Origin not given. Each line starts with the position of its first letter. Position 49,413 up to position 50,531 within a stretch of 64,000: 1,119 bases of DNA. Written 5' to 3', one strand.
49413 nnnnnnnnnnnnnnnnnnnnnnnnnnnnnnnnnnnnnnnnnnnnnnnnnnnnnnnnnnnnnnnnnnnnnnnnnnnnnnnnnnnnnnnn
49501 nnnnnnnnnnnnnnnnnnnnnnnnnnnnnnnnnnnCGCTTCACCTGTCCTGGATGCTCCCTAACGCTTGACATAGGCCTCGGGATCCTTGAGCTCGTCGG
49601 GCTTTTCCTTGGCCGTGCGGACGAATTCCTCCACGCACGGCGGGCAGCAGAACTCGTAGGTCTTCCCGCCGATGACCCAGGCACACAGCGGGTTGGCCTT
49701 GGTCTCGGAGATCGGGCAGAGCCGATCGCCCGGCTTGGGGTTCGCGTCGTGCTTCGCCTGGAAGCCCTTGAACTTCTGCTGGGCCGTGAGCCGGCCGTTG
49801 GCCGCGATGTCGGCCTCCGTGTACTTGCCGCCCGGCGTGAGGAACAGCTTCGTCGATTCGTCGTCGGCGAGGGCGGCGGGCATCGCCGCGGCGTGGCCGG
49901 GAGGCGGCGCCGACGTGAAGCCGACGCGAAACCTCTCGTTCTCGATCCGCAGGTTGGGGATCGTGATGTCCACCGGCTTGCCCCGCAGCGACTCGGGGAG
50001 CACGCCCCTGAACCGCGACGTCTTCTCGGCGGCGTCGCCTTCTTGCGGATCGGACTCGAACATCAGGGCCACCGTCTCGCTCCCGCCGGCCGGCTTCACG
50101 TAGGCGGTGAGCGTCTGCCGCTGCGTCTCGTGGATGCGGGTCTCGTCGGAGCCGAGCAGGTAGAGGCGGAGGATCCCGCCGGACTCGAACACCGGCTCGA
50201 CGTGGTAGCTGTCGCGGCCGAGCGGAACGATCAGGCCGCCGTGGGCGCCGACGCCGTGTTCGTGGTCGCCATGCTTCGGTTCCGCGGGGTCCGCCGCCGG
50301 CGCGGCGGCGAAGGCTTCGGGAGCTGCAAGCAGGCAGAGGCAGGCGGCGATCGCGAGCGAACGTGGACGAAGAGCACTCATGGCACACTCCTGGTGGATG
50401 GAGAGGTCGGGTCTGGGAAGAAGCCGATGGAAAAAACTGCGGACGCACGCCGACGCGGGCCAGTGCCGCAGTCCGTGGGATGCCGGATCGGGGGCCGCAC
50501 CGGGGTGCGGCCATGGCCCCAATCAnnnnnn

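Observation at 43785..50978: CusA-like metal efflux operon without an outer-membrane factor but with non-canonical Cys/His accessory genes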

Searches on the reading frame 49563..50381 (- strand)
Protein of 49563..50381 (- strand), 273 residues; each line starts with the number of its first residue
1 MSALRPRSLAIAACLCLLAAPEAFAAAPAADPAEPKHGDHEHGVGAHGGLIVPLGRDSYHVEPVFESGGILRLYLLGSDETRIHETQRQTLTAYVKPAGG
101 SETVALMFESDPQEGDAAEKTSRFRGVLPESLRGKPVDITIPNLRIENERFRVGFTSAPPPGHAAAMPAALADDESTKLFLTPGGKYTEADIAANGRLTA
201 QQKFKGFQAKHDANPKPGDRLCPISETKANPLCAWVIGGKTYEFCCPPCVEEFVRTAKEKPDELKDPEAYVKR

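Call 7: search_protein_families(library=pfam, proteins=[window:49563-50381:-], max_evalue=0.01)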
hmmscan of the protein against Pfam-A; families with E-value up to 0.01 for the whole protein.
window:49563-50381:- (273 aa): 1 family
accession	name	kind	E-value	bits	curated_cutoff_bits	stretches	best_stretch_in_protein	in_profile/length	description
PF24273.1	TRASH_HVO_1752_C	-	0.00083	19.9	27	1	237-254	20-37/47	HVO_1752, C-terminal TRASH domain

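Call 8: search_protein_families(library=ncbifam, proteins=[window:49563-50381:-], max_evalue=0.01)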
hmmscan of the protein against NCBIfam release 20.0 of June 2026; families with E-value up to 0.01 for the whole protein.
window:49563-50381:- (273 aa): 0 families

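Call 16: find_homologous_proteins(query=window:49563-50381:-, max_evalue=0.001)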
Query window:49563-50381:- (273 aa): 1765 proteins with E <= 0.001 among 5226 candidates; the best 120 are listed.
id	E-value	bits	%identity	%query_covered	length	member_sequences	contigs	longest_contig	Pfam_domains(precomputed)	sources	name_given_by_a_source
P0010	9.3e-172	588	94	100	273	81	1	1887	-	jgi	jgi:YHS domain-containing protein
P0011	2.0e-171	587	94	100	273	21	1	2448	-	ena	-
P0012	3.3e-146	504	87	90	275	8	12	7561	-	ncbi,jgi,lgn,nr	ncbi:MAG: hypothetical protein FJ286_13705 [Planctomycetes bacterium]|nr:hypothetical protein [Planc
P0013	9.8e-142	489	78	99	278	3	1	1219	-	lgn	-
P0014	6.8e-136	470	80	89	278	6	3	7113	-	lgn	-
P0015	1.1e-134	466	77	98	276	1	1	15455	-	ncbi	ncbi:MAG: hypothetical protein ACKO4T_14195 [Planctomycetaceae bacterium]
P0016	2.0e-133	462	78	90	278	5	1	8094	-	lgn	-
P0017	2.2e-133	462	74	100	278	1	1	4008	-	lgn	-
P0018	8.4e-131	454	74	97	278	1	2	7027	-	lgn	-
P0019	6.3e-129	447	78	87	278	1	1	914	-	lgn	-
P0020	2.8e-128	445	75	95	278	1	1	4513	-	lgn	-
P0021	1.9e-123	430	77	86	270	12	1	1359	-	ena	-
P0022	1.6e-122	426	71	98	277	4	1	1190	-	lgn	-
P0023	2.4e-122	426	70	97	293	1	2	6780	-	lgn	-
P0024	3.8e-122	425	75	86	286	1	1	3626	-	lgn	-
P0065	6.9e-98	346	58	100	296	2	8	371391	-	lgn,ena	-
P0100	1.5e-93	331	56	97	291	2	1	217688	-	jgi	jgi:YHS domain-containing protein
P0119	1.5e-92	328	58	90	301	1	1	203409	-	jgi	-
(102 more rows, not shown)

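Call 17: find_encoding_contigs(protein=P0065, flank=10000, max_places=2)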
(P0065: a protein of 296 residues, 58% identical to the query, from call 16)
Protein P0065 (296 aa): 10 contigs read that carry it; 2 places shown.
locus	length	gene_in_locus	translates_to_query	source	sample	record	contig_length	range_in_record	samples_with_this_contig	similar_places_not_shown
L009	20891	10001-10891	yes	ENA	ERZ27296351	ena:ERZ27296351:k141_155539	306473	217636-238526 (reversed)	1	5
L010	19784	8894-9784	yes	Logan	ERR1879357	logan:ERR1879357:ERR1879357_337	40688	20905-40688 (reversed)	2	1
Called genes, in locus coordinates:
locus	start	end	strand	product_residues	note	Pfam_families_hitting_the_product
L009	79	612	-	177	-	PF00403:HMA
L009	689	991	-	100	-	-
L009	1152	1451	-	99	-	-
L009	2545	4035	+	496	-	PF02321:OEP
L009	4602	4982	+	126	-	PF03713:DUF305, PF13628:DUF4142 (faint)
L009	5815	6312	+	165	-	PF00072:Response_reg (weak)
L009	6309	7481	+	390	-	-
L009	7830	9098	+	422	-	PF27126:NmeDI_C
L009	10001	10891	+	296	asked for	-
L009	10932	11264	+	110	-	PF00403:HMA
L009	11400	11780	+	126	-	-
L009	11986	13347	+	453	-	PF02321:OEP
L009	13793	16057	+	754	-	PF25984:BSH_YknX (faint), PF25917:BSH_RND, PF25973:BSH_CzcB, PF25954:Beta-barrel_RND_2, PF25917:BSH_RND (weak), PF25973:BSH_CzcB, PF25975:CzcB_C, PF25989:YknX_C, +5 more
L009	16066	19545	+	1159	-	PF00873:ACR_tran, PF02355:SecD_SecF_C (weak), PF00873:ACR_tran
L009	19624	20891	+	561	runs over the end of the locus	PF02321:OEP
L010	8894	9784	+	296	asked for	-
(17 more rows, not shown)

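Call 18: find_encoding_contigs(protein=P0100, flank=10000, max_places=2)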
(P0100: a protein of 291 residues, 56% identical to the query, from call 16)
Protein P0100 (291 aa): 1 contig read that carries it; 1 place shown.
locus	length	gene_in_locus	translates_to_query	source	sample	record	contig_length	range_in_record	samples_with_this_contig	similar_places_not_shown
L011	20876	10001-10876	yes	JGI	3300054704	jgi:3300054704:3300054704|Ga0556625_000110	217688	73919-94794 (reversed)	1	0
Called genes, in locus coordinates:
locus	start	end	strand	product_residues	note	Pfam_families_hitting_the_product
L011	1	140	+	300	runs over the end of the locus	PF02353:CMAS, PF13489:Methyltransf_23, PF13847:Methyltransf_31 (weak), PF08241:Methyltransf_11, PF08242:Methyltransf_12, PF13649:Methyltransf_25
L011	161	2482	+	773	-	PF14742:GDE_N_bis, PF06202:GDE_C (faint), PF22422:MGH1-like_GH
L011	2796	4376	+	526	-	PF22807:TrAA12 (faint), PF23500:DUF7133 (faint), PF07995:GSDH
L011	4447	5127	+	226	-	-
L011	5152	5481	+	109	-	-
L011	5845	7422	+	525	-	PF07732:Cu-oxidase_3, PF00394:Cu-oxidase (weak), PF07731:Cu-oxidase_2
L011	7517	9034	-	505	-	PF02321:OEP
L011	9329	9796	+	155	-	-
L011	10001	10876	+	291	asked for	-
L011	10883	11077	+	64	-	-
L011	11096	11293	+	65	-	PF00403:HMA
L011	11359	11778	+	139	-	-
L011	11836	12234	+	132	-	-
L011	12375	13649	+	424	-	-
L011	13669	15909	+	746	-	PF25917:BSH_RND (faint), PF00364:Biotin_lipoyl (faint), PF25919:BSH_CusB (faint), PF25973:BSH_CzcB, PF25954:Beta-barrel_RND_2, PF25973:BSH_CzcB, PF25989:YknX_C (weak), PF25975:CzcB_C, +1 more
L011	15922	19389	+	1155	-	PF00873:ACR_tran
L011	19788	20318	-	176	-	PF00403:HMA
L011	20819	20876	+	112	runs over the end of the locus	-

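Call 19: find_encoding_contigs(protein=P0119, flank=10000, max_places=2)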
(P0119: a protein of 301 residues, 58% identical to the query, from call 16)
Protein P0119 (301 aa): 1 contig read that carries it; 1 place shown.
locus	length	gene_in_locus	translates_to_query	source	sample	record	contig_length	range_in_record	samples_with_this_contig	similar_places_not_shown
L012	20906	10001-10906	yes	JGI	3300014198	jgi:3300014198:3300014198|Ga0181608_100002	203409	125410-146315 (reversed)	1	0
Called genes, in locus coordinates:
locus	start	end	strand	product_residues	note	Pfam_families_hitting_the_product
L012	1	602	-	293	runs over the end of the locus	PF13485:Peptidase_MA_2 (weak)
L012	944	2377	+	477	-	PF02321:OEP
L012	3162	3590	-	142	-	PF04542:Sigma70_r2, PF08281:Sigma70_r4_2, PF04545:Sigma70_r4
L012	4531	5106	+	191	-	PF04542:Sigma70_r2, PF08281:Sigma70_r4_2, PF04545:Sigma70_r4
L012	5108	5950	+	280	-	PF13490:zf-HC2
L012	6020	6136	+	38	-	-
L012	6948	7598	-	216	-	PF13485:Peptidase_MA_2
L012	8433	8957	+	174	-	-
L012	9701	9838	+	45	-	-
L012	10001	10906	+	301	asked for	-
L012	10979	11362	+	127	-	-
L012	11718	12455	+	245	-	-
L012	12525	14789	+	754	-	PF25917:BSH_RND, PF25919:BSH_CusB, PF25973:BSH_CzcB, PF25997:BSH_YhbJ (faint), PF25954:Beta-barrel_RND_2, PF25973:BSH_CzcB, PF25975:CzcB_C, PF25989:YknX_C, +4 more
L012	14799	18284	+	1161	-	PF00873:ACR_tran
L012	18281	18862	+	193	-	-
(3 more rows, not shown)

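Call 22: find_related_loci(query=A2, collection=genome_contigs, flank=10000)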
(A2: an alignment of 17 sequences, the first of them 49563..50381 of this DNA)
Query A2 (273 aa) in genome_contigs; peptide patterns used: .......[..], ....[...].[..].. (x = any residue, [..] = any of these).
349 stretches matched a pattern; 341 encode a relative of the query (tblastn E <= 1e-3); the best 80 are kept; 80 distinct loci.
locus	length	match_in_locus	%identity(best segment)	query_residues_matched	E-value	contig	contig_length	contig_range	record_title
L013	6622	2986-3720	92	29-273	2e-147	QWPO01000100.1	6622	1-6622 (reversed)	MAG: Planctomycetota bacterium isolate ZE-3NOV15-plancto6 ZE-3NOV15-C18828, whole genome shotgun sequence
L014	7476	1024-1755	87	29-273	6e-145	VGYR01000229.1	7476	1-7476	MAG: Planctomycetota bacterium isolate K_DeepCast_35m_m2_150 K_DeepCast_35m_m2_150_Ga0194129_10015795, whole genome shot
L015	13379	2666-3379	82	37-273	7e-127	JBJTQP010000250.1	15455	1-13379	MAG: Planctomycetaceae bacterium isolate samp_4448_semibin_300 samp_4448_2174483, whole genome shotgun sequence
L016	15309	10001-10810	71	4-272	9e-125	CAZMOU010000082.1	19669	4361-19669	MAG TPA_asm: uncultured Chitinophaga sp. isolate binchicken_co298_368 genome assembly, contig: NODE_5073_length_19669_co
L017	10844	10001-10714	76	36-272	7e-122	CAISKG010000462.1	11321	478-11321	MAG: uncultured Planctomycetaceae bacterium isolate LaPlata_bin-3722 genome assembly, contig: bin-3722:462/646, whole ge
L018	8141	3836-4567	70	31-273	7e-117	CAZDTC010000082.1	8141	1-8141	MAG TPA_asm: uncultured Candidatus Kuenenia sp. isolate SRP124364_co1_19 genome assembly, contig: NODE_10743_length_8141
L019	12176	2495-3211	70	36-273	2e-116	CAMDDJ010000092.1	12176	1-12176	MAG: Candidatus Kuenenia stuttgartiensis isolate MiE-22jul19-108 genome assembly, contig: MiE-22jul19-C4962, whole genom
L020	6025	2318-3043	71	32-273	1e-113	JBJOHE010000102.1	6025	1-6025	MAG: Planctomycetota bacterium isolate sharkriverslough_2019_sw_WHONDRS-S19S_0042_B_bin.32 scaffold_1605462, whole genom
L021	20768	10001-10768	59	17-272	5e-103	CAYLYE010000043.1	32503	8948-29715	MAG TPA_asm: uncultured Planctomycetaceae bacterium isolate SRP292972_co1_127 genome assembly, contig: NODE_686_length_3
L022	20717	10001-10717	62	35-273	9e-103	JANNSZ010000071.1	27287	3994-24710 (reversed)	MAG: Planctomycetota bacterium isolate SOY_31_metabat_110 SOY_31_k141_3474754, whole genome shotgun sequence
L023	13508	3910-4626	61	35-273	2e-101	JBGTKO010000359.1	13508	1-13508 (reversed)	MAG: Pirellulales bacterium isolate JTS-RE314 k141_7625067, whole genome shotgun sequence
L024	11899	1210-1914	62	39-273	2e-99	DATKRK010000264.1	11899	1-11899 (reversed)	MAG TPA_asm: Pirellulales bacterium isolate SMAG_U14026 k141_263775, whole genome shotgun sequence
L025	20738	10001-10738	60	29-273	2e-99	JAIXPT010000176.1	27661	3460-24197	MAG: Planctomycetaceae bacterium isolate C1_MAG_00073 C1_MAG_00073_000000000212, whole genome shotgun sequence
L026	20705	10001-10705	59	39-273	1e-97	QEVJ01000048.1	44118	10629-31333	MAG: Planctomycetota bacterium isolate PLA5 J3_scaffold_809, whole genome shotgun sequence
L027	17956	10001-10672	65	50-273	3e-98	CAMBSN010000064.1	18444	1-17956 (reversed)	MAG: Candidatus Kuenenia stuttgartiensis isolate AE-24oct19-66 genome assembly, contig: AE-24oct19-C4562, whole genome s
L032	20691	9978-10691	58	38-273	9e-95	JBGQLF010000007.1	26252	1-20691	MAG: Gemmataceae bacterium isolate OBJ2_061818_050_44 k141_412075_length_26252_cov_8.0000, whole genome shotgun sequence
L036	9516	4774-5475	58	39-273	7e-94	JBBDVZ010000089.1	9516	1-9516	MAG: Planctomycetaceae bacterium isolate LejiaC_61_11 Lejia_C_16533_length_9516_cov_7, whole genome shotgun sequence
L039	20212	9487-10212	57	29-273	4e-93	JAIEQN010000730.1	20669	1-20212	MAG: Gemmataceae bacterium isolate co.spades.METABAT.1kb_005 c_000000437387, whole genome shotgun sequence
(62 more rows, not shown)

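Call 28: predict_structure(alignment_id=A2)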
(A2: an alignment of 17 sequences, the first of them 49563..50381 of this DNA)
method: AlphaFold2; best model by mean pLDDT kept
length: 273 residues; sequences in the alignment: 17
mean_pLDDT: 82.5   pTM: 0.48
mean pLDDT of the five models: 82.5, 80.8, 79.7, 79.5, 78.1
residues with pLDDT >= 90: 157; 70-90: 57; 50-70: 17; < 50: 42
segments of 3 or more residues with pLDDT < 50: 1-5, 7-39, 161-164
pLDDT, mean of each block of 10 residues (from residue 1): 42 45 42 42 57 82 89 88 90 93 96 92 96 92 93 82 58 91 98 97 90 89 94 97 96 97 96 92
secondary structure, 60 per line:
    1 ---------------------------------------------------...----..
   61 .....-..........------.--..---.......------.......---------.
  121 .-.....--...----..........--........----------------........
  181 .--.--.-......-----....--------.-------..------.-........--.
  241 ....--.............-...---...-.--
elements in order: E52-54 E59-65 E70-76 E91-97 E104-110 E123-127 E137-146 E149-156 H173-181 H189-194 H200-203 E230-237 E240-244 H247-259

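Call 72: fold_search(model_id=the predicted structure, library=pdb)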
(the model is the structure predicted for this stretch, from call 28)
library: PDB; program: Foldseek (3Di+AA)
matches with E <= 10: 1128; with E <= 0.001: 0
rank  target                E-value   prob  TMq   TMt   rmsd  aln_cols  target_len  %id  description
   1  2dwx_C                2.2e-02  0.54  0.17  0.30  10.2       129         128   12  Co-crystal Structure Analysis of GGA1-GAE with the WNSF motif (released 2007-04-17)
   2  2xyc                  3.3e-02  0.77  0.18  0.17   7.4       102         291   10  CRYSTAL STRUCTURE OF NCAM2 IGIV-FN3I (released 2011-02-23)
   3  2dwy_C                5.2e-02  0.38  0.19  0.29   9.9       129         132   11  Crystal Structure Analysis of GGA1-GAE (released 2007-04-17)
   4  4nn5_B                5.5e-02  0.80  0.19  0.25   7.2       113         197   12  Cytokine receptor complex - Crystal form 1A (released 2014-03-19)
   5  1na8_B                6.9e-02  0.30  0.18  0.26   9.4       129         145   10  Crystal structure of ADP-ribosylation factor binding protein GGA1 (released 2003-07-29)
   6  2doc_MODEL_1_A        7.8e-02  0.77  0.19  0.35   6.8        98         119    7  Solution structure of the Fibronectin type-III domain of human Neural cell adhesion molecule 2 (released 2006-10-28)
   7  5j12_B                7.8e-02  0.69  0.19  0.24   6.4       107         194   10  Structure of human TSLP:TSLPR in complex with mouse IL-7Ralpha (released 2017-04-05)
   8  7y5r                  7.8e-02  0.60  0.19  0.37   8.4       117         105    9  Crystal structure of sDscam FNIII2 domain, isoform alpha7 (released 2023-05-24)
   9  4ruw                  7.8e-02  0.51  0.18  0.14   7.6       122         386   16  The crystal structure of endonuclease/exonuclease/phosphatase from Beutenbergia cavernae DSM 12333 (released 2014-12-24)
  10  2vmf_B                1.1e-01  0.57  0.21  0.08   6.5       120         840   13  Structural and biochemical evidence for a boat-like transition state in beta-mannosidases (released 2008-04-01)
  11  3mj9_A                1.2e-01  0.28  0.15  0.17  13.7       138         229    8  Crystal structure of JAML in complex with the stimulatory antibody HL4E10 (released 2011-02-23)
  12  2x6c                  1.2e-01  0.28  0.17  0.18   9.4       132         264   11  Potassium Channel from Magnetospirillum Magnetotacticum (released 2010-06-23)
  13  2edd_MODEL_1_A        1.3e-01  0.47  0.19  0.35   7.4       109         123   11  Solution structure of the fifth fibronectin type III domain of human Netrin receptor DCC (released 2008-03-04)
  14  9vdw_C                1.4e-01  0.30  0.23  0.15  12.2       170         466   10  Structure of truncated loopA and loopB mutants from the human gut flora K. grimontii Apg (released 2025-09-03)
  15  5n1t_W                1.5e-01  0.77  0.22  0.42   4.5       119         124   12  Crystal structure of complex between flavocytochrome c and copper chaperone CopC from T. paradoxus (released 2018-02-28)
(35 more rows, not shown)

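Call 82: search_protein_families(library=pfam, alignment_id=A6, max_evalue=0.001)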
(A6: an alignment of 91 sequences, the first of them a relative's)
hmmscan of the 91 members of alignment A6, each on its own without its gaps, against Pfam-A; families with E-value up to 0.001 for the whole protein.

A. member 1, L009:10932-11261:+ (110 aa): 1 family
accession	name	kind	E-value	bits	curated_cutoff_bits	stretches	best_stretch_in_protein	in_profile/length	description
PF00403.32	HMA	-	1.3e-11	45.1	24.8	1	31-93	1-62/62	Heavy-metal-associated domain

B. families by the number of members that match (of 91 scanned): 27 families (the first 25 are shown)
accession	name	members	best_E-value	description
PF13088.12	BNR_2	14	1.1e-14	BNR repeat-like domain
PF00403.32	HMA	10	3.7e-18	Heavy-metal-associated domain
PF02012.26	BNR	10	1e-06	BNR/Asp-box repeat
PF00702.32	Hydrolase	4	8.1e-38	haloacid dehalogenase-like hydrolase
PF04945.19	YHS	4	4.2e-23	YHS domain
PF08282.18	Hydrolase_3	4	2.5e-08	haloacid dehalogenase-like hydrolase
PF12710.13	HAD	4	7.7e-07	haloacid dehalogenase-like hydrolase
PF00122.25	E1-E2_ATPase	3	6.6e-56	E1-E2 ATPase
PF19335.5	HMBD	3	1e-22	Heavy metal binding domain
PF24273.1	TRASH_HVO_1752_C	3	2.5e-07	HVO_1752, C-terminal TRASH domain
PF24316.1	Tli3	2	0.00025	T6SS Tli3 immunity protein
PF02321.23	OEP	1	1.4e-30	Outer membrane efflux protein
PF00578.27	AhpC-TSA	1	5.7e-18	AhpC/TSA family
PF08534.16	Redoxin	1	6.8e-14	Redoxin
PF03860.21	DUF326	1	2.3e-13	Domain of Unknown Function (DUF326)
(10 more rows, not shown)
